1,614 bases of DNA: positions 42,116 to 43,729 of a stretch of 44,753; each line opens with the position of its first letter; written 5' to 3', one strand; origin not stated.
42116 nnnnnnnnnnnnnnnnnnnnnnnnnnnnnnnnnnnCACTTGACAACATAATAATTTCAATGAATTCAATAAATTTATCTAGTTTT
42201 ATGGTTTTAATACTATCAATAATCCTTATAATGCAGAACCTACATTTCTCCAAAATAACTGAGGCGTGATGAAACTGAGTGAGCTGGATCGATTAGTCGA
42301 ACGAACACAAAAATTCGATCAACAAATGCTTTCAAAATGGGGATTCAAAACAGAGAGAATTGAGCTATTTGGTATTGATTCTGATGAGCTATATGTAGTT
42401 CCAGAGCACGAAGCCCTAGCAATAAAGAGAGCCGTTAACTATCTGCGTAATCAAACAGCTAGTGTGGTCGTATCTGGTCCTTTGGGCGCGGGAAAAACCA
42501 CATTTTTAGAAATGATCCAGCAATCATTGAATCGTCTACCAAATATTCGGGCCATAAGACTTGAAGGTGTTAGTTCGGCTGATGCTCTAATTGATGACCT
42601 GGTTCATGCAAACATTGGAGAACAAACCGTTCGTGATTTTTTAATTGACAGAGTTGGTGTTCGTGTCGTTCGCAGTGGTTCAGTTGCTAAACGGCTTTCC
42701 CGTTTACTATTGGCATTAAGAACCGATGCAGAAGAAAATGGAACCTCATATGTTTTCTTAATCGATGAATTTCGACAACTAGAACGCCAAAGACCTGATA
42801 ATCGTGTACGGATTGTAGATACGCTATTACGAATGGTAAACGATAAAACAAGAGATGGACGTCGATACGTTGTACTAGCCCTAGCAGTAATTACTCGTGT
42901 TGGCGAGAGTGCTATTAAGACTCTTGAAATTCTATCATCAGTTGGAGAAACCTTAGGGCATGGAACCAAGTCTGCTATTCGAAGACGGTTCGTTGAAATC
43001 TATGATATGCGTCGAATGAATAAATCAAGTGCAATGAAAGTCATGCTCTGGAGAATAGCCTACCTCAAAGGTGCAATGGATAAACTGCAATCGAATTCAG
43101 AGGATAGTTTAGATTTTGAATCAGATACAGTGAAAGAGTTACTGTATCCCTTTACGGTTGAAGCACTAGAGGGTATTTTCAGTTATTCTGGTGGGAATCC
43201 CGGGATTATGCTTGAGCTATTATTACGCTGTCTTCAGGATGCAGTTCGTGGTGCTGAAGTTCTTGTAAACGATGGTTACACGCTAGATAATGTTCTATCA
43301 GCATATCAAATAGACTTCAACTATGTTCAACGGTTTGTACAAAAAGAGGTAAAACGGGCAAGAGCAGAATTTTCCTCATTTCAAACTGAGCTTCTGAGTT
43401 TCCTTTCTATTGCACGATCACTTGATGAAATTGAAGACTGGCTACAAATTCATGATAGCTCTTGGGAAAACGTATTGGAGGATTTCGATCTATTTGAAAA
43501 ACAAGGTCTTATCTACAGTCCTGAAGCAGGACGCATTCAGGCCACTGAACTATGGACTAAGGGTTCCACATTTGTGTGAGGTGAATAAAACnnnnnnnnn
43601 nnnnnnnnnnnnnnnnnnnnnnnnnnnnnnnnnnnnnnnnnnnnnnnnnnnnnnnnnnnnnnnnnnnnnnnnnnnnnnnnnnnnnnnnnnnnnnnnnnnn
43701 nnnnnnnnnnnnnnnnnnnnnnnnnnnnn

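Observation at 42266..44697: Three-gene module at the right edge: divergent Orc/ExeA-like AAA+ ATPase, RHH protein, unknown+wHTH protein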

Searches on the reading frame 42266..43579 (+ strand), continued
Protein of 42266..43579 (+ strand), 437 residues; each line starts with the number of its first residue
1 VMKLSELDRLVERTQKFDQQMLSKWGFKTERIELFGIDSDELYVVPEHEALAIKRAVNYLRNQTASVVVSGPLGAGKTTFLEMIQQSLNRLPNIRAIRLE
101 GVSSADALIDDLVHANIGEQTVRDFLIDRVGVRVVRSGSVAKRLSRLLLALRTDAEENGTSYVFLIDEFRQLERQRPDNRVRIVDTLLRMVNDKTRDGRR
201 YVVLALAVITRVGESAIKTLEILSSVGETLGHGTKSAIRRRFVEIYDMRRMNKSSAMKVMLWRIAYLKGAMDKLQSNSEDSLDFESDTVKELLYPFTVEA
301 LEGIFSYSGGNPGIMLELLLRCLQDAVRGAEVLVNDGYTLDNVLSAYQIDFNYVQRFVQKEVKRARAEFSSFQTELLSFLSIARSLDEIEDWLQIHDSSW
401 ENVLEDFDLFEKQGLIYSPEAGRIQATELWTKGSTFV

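Call 66: search_protein_families(library=pfam, proteins=[P0198, P0199, P0200, P0201, P0202, P0203, P0204, P0205], max_evalue=0.001)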
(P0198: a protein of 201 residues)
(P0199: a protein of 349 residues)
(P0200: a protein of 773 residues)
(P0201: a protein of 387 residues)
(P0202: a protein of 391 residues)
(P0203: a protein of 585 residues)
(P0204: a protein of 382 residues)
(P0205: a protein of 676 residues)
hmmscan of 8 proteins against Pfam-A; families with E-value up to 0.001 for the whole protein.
P0198 (201 aa): 1 family
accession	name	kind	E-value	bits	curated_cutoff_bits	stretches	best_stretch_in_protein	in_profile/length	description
PF02606.20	LpxK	-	8.1e-05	22.3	27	1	8-47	158-197/328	Tetraacyldisaccharide-1-P 4'-kinase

P0199 (349 aa): 1 family
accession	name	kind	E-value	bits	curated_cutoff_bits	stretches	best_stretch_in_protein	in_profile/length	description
PF13401.12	AAA_22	-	0.00042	21.1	27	0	2-123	15-111/130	AAA domain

P0200 (773 aa): 5 families
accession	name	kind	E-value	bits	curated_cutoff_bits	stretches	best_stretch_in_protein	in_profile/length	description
PF00550.31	PP-binding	-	2.5e-41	140.2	20.8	4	444-513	1-67/67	Phosphopantetheine attachment site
PF17211.8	VHL_C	-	2.6e-08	34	22.4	0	668-687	21-40/49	VHL box domain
PF23297.2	ACP_SdgA_C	-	2.1e-06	28.2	27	0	440-489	9-57/95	Highly reducing polyketide synthase sdgA, C-terminal ACP domain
PF22007.2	DUF6930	-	0.00011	22.9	27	0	301-363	21-84/123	Domain of unknown function (DUF6930)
PF14357.11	DUF4404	-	0.00017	22.6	27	0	385-422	5-42/83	Domain of unknown function (DUF4404)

P0201 (387 aa): 7 families
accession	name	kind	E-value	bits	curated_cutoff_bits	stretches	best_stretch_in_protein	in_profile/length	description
PF13401.12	AAA_22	-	6e-11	43.2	27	1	59-192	7-109/130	AAA domain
PF01637.24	ATPase_2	-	2.2e-09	37.9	33.2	1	48-281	11-224/225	ATPase domain predominantly from Archaea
PF07693.20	KAP_NTPase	-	0.0002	21.1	20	0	55-96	18-59/293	KAP family P-loop domain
PF13173.12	AAA_14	-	0.00034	21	27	0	58-141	3-89/129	AAA domain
PF25199.1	nSTAND_NTPase5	-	0.00049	20.4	34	0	43-126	24-108/145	Novel STAND NTPase 5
PF00004.35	AAA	-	0.00069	20.5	21.2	0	62-219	3-123/131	ATPase family associated with various cellular activities (AAA)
PF13191.12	AAA_16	-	0.00086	20.3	32.6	0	42-188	10-157/167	AAA ATPase domain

P0202 (391 aa): 4 families
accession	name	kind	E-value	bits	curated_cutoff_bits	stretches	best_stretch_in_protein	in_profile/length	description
PF01637.24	ATPase_2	-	2.1e-08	34.7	33.2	1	40-177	2-131/225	ATPase domain predominantly from Archaea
PF13401.12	AAA_22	-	3.4e-06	27.8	27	1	63-195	8-122/130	AAA domain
PF00004.35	AAA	-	0.00012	23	21.2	0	64-170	2-71/131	ATPase family associated with various cellular activities (AAA)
PF13191.12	AAA_16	-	0.00016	22.6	32.6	1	40-168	3-144/167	AAA ATPase domain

P0203 (585 aa): 4 families
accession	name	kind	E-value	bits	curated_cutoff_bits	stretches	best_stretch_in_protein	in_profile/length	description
PF00550.31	PP-binding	-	9e-36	122.4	20.8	4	101-169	2-67/67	Phosphopantetheine attachment site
PF23257.1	DUF7071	-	3.7e-09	36.6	27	0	22-43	18-39/68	Domain of unknown function (DUF7071)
PF22554.1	Chap-C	-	3.7e-07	31.2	27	0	111-166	2-58/91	TY-Chap C-terminal domain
PF17723.7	RHH_8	-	0.00019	21.9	25.4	0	116-142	87-113/119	Ribbon-Helix-Helix transcriptional regulator family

P0204 (382 aa): 10 families
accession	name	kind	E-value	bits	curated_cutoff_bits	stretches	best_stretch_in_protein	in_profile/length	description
PF13401.12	AAA_22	-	1.8e-13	51.3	27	1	46-166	5-123/130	AAA domain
PF01637.24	ATPase_2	-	1.2e-09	38.8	33.2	1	49-236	23-222/225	ATPase domain predominantly from Archaea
PF13173.12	AAA_14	-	2e-09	38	27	1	49-197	5-127/129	AAA domain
PF13245.12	AAA_19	-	9.1e-06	26.3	25.1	1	48-154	13-115/134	AAA domain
PF25199.1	nSTAND_NTPase5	-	2.5e-05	24.6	34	1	44-93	39-88/145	Novel STAND NTPase 5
PF13191.12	AAA_16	-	2.9e-05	25.1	32.6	1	46-145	24-148/167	AAA ATPase domain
PF07693.20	KAP_NTPase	-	0.00015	21.6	20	1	34-99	3-75/293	KAP family P-loop domain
PF00004.35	AAA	-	0.00036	21.4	21.2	1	50-175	2-116/131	ATPase family associated with various cellular activities (AAA)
PF24389.1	ORC-CDC6-like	-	0.00041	19.6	27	0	14-67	6-53/571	ORC-CDC6-like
PF25201.1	nSTAND6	-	0.00083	19.9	27.7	0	31-105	3-77/148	Novel STAND NTPase 6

P0205 (676 aa): 16 families
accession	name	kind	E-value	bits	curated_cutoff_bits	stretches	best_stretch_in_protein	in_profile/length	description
PF05970.20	PIF1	-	9.7e-52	176.2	25.9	2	238-455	10-220/223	PIF1-like helicase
PF13604.12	AAA_30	-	3.8e-24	85.9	27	2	241-460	9-180/191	AAA domain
PF13245.12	AAA_19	-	8.7e-21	74.9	25.1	2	247-395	8-132/134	AAA domain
PF13401.12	AAA_22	-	1.9e-13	51.3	27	1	248-392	3-126/130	AAA domain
PF02689.20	Herpes_Helicase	-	5.3e-08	31.8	27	1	593-650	719-778/808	Helicase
PF01443.25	Viral_helicase1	-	7.4e-08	32.9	21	0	564-641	139-221/228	Viral superfamily 1 RNA helicase core domain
PF02367.23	TsaE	-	8.6e-08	32.6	26.6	0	247-284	18-55/128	Threonylcarbamoyl adenosine biosynthesis protein TsaE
PF20720.3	nSTAND3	-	9.8e-07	29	27.2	0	238-271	7-38/155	Novel STAND NTPase 3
PF13086.12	AAA_11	-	5.8e-06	26.7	27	0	378-395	236-253/257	AAA domain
PF13479.12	AAA_24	-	1.4e-05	25.4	27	0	252-374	4-94/195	AAA domain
PF14532.12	Sigma54_activ_2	-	6e-05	23.7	25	0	239-281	11-52/138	Sigma-54 interaction domain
PF13191.12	AAA_16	-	6.9e-05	23.9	32.6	0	249-289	23-63/167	AAA ATPase domain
PF00005.33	ABC_tran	-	8.2e-05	23.7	25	0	249-276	10-37/137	ABC transporter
PF00270.35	DEAD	-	0.00015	21.9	26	0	250-372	14-146/167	DEAD/DEAH box helicase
PF13538.12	UvrD_C_2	-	0.00032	20.9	27.4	1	603-639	1-44/52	UvrD-like helicase C-terminal domain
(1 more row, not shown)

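Call 69: list_cluster_members(proteins=[P0199, P0198])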
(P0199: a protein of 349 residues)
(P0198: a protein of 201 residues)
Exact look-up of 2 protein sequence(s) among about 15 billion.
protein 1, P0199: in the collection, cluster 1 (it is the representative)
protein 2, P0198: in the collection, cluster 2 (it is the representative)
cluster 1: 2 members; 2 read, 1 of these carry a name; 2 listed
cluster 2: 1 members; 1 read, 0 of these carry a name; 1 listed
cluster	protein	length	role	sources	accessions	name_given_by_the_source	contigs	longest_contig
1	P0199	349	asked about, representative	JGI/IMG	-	-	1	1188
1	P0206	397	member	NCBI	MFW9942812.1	MAG: ATP-binding protein [Candidatus Thorarchaeota archaeon]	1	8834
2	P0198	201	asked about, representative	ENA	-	-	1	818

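Call 77: find_encoding_contigs(protein=P0206, flank=10000, max_places=2)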
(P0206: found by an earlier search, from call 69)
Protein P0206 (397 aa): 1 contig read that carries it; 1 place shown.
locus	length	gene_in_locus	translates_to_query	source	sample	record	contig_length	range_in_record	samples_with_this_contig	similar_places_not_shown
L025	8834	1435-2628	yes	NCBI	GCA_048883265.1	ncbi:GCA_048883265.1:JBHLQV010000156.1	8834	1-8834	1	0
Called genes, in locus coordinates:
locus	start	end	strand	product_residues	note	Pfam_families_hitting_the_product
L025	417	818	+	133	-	-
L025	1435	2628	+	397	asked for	PF07693:KAP_NTPase (faint), PF13191:AAA_16 (weak), PF13401:AAA_22 (weak)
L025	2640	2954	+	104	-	-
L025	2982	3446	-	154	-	-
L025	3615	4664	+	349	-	PF13231:PMT_2, PF02366:PMT (weak)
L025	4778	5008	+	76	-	PF05129:Zn_ribbon_Elf1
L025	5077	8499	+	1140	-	PF03833:PolC_DP2_N, PF24844:PolC_DP2_central, PF24846:PolC_DP2_cat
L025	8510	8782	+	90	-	PF01022:HTH_5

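Call 80: search_protein_families(library=pfam, proteins=[L001:12459-12971:-, L006:8954-9463:+, L025:2982-3446:-, L025:2640-2954:+, L025:417-818:+, L006:11618-12016:+], max_evalue=1)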
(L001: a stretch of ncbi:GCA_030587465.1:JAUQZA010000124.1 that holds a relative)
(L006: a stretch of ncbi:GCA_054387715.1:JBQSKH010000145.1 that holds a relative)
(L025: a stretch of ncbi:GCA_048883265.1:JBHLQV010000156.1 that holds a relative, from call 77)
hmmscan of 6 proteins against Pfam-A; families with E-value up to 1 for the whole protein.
L001:12459-12971:- (170 aa): 2 families
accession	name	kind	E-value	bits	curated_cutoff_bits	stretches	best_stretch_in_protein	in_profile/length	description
PF08656.15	DASH_Dad3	-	0.075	13.5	23.1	1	107-153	4-50/76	DASH complex subunit Dad3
PF03095.20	PTPA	-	0.081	12.8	27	1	8-59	78-129/293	Phosphotyrosyl phosphate activator (PTPA) protein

L006:8954-9463:+ (169 aa): 0 families

L025:2982-3446:- (154 aa): 1 family
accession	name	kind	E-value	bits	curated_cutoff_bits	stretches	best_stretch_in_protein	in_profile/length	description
PF08731.17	AFT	-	0.21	12.4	21.6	1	4-38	1-35/92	Transcription factor AFT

L025:2640-2954:+ (104 aa): 0 families

L025:417-818:+ (133 aa): 4 families
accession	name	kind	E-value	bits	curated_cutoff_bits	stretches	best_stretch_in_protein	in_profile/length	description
PF03965.22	Penicillinase_R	-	0.004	17.9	22.6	1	85-120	27-60/115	Penicillinase repressor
PF23202.1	PAH_ZNF598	-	0.091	13.5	25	1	56-106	18-68/83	ZNF598 PAH domain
PF01978.25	TrmB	-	0.12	12.7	25.6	0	93-116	34-57/68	Sugar-specific transcriptional regulator TrmB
PF21421.2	ATR1_WY-dom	-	0.23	12.2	27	1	53-85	33-65/101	Avirulence protein ATR1, WY-domain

L006:11618-12016:+ (132 aa): 6 families
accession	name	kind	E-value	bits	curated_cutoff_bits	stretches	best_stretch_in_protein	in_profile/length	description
PF06757.18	Ins_allergen_rp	-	0.003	17.9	23.2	1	49-97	122-170/174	Insect allergen related repeat, nitrile-specifier detoxification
PF24825.1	SNU71_RBD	-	0.0049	17.8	27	1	10-88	11-91/111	SNU71 RNA binding domain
PF00303.24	Thymidylat_synt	-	0.05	13.2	24.3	1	8-65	46-101/266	Thymidylate synthase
PF10274.15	ParcG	-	0.069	13.8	22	1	62-111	86-134/183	Parkin co-regulated protein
PF11829.13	DUF3349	-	0.13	13.4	28.3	1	50-102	19-68/94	Protein of unknown function (DUF3349)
PF24925.1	DUF7746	-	0.21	12.2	27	1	62-126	11-78/85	Domain of unknown function (DUF7746)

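Call 87: search_protein_families(library=phrogs, proteins=[window:42269-43579:+], max_evalue=0.01)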
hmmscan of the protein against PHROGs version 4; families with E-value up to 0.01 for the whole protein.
window:42269-43579:+ (436 aa): 4 families
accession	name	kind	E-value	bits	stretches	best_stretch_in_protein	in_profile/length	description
phrog_761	-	other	0.0067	17.1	0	65-94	21-49/362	thymidylate kinase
phrog_5846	-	DNA, RNA and nucleotide metabolism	0.0071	16.7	0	61-112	35-88/380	clamp loader of DNA polymerase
phrog_13260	-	unknown function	0.0084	16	0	55-97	33-74/497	-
phrog_7998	-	unknown function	0.0093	16.2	0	51-89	28-66/339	-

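Call 88: search_dna_similar(query=window:42269-43579:+, collection=plasmids, mode=protein, max_evalue=0.001, max_rows=8)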
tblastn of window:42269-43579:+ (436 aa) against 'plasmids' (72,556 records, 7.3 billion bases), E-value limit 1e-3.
No match.

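Call 89: search_dna_similar(query=window:42269-43579:+, collection=phages, mode=protein, max_evalue=0.001, max_rows=8)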
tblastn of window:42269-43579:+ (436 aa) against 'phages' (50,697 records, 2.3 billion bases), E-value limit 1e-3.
No match.

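Call 95: search_solved_structures(query=L025:2640-2954:+, max_evalue=10)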
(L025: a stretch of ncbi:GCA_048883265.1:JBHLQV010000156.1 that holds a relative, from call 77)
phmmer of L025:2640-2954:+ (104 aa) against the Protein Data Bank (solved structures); distinct sequences matched with E-value up to 10: 3.
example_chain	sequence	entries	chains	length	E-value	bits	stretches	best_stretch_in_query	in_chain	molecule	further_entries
10uj_A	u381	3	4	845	0.22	15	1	33-103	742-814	Helicase ATP-binding domain-containing protein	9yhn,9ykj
8ztp_A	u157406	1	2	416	0.49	13.9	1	48-98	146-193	cysteine desulfurase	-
3cmb_A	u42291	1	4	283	1.4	12.4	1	56-96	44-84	Acetoacetate decarboxylase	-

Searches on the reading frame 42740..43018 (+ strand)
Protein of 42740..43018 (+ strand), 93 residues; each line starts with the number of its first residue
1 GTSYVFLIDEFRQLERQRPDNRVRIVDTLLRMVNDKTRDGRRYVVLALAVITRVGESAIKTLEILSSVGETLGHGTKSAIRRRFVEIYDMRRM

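Call 44: find_related_loci(query=A5, collection=genome_contigs, flank=10000)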
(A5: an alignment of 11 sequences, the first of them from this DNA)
Query A5 (93 aa) in genome_contigs; peptide patterns used: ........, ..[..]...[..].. (x = any residue, [..] = any of these).
57 stretches matched a pattern; 14 encode a relative of the query (tblastn E <= 1e-3); 14 distinct loci.
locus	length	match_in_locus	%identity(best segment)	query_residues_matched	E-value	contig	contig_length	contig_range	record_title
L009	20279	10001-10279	100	1-93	1e-58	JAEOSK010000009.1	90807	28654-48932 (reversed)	MAG: Candidatus Hermodarchaeum yapensis isolate Yap4.bin9.105 contig-145_102, whole genome shotgun sequence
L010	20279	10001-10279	96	1-93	1e-56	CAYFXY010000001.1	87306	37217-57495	MAG TPA_asm: uncultured archaeon isolate ERP108616_co2_125 genome assembly, contig: NODE_183_length_87306_cov_3.285945,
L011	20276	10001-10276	97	2-93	2e-56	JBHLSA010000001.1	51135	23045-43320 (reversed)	MAG: Candidatus Thorarchaeota archaeon isolate TM2M.154 TM2M.154@955, whole genome shotgun sequence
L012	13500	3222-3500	94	1-93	3e-56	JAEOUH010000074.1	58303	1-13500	MAG: Candidatus Hermodarchaeota archaeon isolate FT1_005 k127_36508074, whole genome shotgun sequence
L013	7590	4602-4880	92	1-93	4e-56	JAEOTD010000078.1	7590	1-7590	MAG: Candidatus Hermodarchaeota archaeon isolate YT1_028 k127_21760617, whole genome shotgun sequence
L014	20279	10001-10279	95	1-93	4e-56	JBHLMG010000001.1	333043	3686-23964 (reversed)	MAG: Promethearchaeota archaeon isolate DZ2M.269 DZ2M.269@26, whole genome shotgun sequence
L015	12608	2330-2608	94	1-93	1e-55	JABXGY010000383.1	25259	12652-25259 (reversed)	MAG: archaeon isolate H03M_Hermod_104 h03m_104_k127_5361106, whole genome shotgun sequence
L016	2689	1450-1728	92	1-93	5e-56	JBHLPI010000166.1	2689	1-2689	MAG: Promethearchaeota archaeon isolate H2M.163 H2M.163@109904, whole genome shotgun sequence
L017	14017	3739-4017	91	1-93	8e-56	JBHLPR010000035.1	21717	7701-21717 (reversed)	MAG: Promethearchaeota archaeon isolate H2S.129 H2S.129@1422, whole genome shotgun sequence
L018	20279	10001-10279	92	1-93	9e-56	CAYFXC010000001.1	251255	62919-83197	MAG TPA_asm: uncultured archaeon isolate ERP108616_co2_263 genome assembly, contig: NODE_6_length_251255_cov_6.462707, w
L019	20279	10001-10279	92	1-93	9e-56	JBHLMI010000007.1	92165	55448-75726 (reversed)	MAG: Promethearchaeota archaeon isolate DZ2M.271 DZ2M.271@506, whole genome shotgun sequence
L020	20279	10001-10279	92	1-93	4e-55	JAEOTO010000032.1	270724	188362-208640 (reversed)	MAG: Candidatus Hermodarchaeota archaeon isolate YT2_032 k127_30088578, whole genome shotgun sequence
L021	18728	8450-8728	90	1-93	4e-55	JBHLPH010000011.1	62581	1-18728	MAG: Promethearchaeota archaeon isolate H2M.135 H2M.135@220, whole genome shotgun sequence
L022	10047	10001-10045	93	2-16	8e-5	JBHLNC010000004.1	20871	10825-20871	MAG: Promethearchaeota archaeon isolate DZ2S.148 DZ2S.148@7723, whole genome shotgun sequence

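Call 92: find_related_loci(query=A5, collection=viral_contigs, flank=5000)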
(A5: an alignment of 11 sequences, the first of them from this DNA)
Query A5 (93 aa) in viral_contigs; peptide patterns used: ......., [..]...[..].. (x = any residue, [..] = any of these).
149 stretches matched a pattern, but none encodes a relative of the query by tblastn (E <= 1e-3).
